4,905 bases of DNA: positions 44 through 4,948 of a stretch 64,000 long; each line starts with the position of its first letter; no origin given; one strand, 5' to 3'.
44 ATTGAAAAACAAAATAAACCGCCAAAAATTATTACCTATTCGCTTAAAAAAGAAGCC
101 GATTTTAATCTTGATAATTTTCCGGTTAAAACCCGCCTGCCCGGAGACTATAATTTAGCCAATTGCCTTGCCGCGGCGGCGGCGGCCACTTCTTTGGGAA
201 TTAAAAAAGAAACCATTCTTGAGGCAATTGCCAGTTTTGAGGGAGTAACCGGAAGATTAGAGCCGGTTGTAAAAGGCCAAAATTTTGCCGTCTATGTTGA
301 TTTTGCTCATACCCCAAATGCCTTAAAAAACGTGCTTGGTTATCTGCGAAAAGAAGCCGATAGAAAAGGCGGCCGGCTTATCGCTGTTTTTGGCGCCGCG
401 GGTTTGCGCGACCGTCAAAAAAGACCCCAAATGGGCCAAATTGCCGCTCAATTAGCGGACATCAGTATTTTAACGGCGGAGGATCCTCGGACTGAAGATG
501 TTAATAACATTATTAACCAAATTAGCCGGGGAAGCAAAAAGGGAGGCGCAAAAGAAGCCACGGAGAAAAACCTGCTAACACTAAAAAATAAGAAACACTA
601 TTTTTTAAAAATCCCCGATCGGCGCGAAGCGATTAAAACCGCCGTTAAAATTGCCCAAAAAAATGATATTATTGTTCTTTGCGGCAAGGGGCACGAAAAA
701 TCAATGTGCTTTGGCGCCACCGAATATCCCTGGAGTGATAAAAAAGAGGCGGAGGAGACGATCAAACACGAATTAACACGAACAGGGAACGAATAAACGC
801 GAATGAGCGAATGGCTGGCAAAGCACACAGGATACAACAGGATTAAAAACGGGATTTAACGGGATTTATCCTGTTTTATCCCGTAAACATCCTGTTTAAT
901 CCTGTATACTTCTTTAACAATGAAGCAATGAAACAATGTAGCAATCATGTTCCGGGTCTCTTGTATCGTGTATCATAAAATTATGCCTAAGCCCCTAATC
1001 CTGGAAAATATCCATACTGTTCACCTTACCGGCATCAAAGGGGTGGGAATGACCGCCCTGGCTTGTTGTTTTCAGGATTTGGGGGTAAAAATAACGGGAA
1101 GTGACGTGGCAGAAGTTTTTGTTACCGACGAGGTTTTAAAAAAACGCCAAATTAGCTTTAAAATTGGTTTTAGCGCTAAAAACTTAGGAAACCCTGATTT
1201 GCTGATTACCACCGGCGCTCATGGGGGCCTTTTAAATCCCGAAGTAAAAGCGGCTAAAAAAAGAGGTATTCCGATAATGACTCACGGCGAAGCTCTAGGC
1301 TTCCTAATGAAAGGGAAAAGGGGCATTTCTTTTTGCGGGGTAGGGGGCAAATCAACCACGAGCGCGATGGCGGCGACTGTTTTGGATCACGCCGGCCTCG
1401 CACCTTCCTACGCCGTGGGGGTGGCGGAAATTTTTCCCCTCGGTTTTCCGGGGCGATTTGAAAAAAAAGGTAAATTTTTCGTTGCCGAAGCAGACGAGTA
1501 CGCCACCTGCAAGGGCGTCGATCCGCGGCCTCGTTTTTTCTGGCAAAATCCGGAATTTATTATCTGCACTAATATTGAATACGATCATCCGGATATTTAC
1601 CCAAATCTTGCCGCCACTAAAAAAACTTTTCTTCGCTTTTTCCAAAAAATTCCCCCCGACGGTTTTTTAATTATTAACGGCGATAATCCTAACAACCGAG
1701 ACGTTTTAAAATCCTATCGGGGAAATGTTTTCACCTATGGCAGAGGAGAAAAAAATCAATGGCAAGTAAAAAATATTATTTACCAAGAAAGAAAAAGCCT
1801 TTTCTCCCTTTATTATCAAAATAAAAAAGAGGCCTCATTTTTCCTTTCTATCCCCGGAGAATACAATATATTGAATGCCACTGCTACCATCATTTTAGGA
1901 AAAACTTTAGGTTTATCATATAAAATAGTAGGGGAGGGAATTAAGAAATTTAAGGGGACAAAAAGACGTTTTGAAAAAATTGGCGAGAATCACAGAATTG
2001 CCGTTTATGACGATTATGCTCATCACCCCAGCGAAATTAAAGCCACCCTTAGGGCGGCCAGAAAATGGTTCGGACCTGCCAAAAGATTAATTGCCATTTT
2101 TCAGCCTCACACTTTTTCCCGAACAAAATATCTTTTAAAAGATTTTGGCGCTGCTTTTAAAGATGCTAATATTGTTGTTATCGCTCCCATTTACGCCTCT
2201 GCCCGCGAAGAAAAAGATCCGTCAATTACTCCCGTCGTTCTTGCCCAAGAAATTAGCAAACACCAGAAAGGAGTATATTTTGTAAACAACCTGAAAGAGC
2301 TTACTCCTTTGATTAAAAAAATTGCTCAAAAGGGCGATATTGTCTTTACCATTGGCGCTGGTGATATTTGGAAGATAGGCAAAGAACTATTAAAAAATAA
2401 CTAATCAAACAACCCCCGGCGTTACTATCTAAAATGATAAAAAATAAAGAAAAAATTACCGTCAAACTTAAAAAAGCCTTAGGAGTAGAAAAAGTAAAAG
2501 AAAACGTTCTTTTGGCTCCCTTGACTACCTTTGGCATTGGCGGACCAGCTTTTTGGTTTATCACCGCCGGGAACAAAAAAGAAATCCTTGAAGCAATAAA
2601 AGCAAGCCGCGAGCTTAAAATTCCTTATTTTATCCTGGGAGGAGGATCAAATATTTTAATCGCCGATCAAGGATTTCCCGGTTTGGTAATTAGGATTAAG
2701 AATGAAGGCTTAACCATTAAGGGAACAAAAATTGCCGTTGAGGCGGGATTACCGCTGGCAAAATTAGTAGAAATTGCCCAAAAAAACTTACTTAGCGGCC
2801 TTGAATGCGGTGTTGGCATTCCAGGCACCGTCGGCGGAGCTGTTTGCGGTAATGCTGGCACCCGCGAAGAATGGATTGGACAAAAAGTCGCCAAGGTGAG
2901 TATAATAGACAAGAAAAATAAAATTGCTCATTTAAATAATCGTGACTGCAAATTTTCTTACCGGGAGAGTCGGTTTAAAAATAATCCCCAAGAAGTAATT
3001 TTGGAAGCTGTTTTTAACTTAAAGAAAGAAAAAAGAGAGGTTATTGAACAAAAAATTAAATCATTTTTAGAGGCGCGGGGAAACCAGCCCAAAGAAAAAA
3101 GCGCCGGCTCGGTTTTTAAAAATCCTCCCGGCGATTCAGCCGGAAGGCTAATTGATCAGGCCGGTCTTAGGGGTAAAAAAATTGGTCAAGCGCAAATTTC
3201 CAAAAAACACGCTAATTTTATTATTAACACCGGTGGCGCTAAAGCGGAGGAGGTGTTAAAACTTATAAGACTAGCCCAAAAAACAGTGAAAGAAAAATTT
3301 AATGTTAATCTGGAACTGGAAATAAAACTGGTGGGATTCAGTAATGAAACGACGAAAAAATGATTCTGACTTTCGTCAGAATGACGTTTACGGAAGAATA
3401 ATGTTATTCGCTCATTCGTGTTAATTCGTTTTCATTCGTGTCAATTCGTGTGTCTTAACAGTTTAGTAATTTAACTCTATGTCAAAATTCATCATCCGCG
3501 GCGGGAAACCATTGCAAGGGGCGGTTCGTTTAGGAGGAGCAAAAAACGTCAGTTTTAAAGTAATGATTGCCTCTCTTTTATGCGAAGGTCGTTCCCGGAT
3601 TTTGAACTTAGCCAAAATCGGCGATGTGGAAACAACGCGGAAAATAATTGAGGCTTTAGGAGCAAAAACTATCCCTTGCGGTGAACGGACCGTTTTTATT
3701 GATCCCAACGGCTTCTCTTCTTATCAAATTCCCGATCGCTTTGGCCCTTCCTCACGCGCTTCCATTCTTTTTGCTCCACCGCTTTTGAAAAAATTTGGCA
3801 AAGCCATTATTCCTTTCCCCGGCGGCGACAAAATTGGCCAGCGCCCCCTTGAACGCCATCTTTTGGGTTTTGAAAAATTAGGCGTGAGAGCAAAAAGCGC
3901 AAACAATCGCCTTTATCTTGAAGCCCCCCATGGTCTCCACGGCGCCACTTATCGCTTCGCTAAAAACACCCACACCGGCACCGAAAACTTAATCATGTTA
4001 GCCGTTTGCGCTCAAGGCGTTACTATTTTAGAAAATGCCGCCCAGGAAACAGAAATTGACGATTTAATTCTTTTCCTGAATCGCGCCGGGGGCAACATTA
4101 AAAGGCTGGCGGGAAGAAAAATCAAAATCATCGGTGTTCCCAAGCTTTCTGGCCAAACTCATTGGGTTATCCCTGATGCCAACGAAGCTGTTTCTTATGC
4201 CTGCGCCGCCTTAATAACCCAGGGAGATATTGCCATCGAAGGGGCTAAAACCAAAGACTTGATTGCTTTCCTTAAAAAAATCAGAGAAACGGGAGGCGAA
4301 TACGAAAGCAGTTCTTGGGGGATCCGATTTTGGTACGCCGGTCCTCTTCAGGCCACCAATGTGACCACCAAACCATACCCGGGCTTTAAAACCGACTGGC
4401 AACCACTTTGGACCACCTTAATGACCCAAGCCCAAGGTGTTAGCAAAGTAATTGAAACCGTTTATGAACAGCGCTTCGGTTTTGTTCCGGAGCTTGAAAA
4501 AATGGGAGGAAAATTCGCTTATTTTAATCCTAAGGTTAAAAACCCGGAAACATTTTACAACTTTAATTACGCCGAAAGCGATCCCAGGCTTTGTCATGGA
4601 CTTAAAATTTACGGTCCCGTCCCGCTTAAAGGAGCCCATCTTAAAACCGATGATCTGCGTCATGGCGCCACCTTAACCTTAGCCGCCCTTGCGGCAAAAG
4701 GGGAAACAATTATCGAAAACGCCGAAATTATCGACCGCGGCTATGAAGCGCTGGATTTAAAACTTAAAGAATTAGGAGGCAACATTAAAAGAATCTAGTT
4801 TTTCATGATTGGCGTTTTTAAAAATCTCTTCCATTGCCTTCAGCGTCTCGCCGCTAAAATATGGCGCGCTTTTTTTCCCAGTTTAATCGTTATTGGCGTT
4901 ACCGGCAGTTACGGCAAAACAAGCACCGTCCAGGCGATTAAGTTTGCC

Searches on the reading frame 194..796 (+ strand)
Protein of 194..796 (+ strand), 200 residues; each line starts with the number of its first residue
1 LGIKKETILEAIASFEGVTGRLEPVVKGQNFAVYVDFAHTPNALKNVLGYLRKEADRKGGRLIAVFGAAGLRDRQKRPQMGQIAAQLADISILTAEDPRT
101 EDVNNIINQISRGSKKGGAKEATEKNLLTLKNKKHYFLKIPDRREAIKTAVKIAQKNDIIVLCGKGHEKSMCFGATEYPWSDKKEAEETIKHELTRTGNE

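Call 72: search_protein_families(library=pfam, proteins=[window:194-796:+], max_evalue=0.00001)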
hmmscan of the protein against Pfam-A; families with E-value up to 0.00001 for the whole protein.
window:194-796:+ (200 aa): 1 family
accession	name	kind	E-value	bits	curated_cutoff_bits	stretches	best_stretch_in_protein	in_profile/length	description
PF02875.26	Mur_ligase_C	-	2.2e-28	100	28.4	1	20-166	1-127/127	Mur ligase, glutamate ligase domain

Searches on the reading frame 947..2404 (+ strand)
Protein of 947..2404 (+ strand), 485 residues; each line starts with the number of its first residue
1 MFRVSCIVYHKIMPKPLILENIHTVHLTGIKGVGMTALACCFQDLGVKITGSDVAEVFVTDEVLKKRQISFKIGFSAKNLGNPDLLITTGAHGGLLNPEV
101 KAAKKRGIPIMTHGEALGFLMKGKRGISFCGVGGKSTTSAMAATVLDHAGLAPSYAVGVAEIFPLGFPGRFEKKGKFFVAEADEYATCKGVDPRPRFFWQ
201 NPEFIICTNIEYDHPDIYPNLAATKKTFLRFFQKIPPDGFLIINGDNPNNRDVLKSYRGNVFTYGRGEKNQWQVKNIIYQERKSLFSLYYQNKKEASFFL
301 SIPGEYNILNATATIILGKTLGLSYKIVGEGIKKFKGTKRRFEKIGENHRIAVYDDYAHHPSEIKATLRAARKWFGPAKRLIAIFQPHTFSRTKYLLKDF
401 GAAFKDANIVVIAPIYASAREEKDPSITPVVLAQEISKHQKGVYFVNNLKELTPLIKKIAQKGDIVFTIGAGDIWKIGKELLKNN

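Call 72: search_protein_families(library=pfam, proteins=[window:947-2404:+], max_evalue=0.00001)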
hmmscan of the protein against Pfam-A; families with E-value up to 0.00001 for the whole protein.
window:947-2404:+ (485 aa): 3 families
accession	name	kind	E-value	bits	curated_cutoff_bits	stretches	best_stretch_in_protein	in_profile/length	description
PF02875.26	Mur_ligase_C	-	1.1e-20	75.2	28.4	1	340-472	1-127/127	Mur ligase, glutamate ligase domain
PF08245.18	Mur_ligase_M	-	1.4e-19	71.3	24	1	133-317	5-199/200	Mur ligase middle domain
PF01225.30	Mur_ligase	-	1.7e-13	51.2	21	1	25-124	2-94/95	Mur ligase family, catalytic domain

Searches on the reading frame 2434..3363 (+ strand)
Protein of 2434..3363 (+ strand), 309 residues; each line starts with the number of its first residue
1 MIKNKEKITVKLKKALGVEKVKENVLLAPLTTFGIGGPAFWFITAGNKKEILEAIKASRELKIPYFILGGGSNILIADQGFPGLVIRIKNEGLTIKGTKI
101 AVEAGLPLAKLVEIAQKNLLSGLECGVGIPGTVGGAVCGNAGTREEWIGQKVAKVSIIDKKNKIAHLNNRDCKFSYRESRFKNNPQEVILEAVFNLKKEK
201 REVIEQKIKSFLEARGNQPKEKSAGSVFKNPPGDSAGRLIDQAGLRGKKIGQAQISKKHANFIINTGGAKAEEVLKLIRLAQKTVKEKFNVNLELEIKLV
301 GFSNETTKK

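Call 72: search_protein_families(library=pfam, proteins=[window:2434-3363:+], max_evalue=0.00001)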
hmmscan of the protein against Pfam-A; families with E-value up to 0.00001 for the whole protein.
window:2434-3363:+ (309 aa): 2 families
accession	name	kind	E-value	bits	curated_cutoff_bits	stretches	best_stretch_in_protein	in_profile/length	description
PF02873.21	MurB_C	-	1.4e-34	118.7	27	1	204-300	2-99/99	UDP-N-acetylenolpyruvoylglucosamine reductase, C-terminal domain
PF01565.28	FAD_binding_4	-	3.4e-18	66.1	26.4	1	43-165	5-136/139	FAD binding domain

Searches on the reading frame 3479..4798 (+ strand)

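Call 72: search_protein_families(library=pfam, proteins=[window:3479-4798:+], max_evalue=0.00001)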
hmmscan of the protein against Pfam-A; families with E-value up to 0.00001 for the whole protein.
window:3479-4798:+ (439 aa): 1 family
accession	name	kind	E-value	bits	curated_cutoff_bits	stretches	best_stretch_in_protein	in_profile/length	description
PF00275.25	EPSP_synthase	-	2.8e-68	231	22.8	1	7-424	2-412/417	EPSP synthase (3-phosphoshikimate 1-carboxyvinyltransferase)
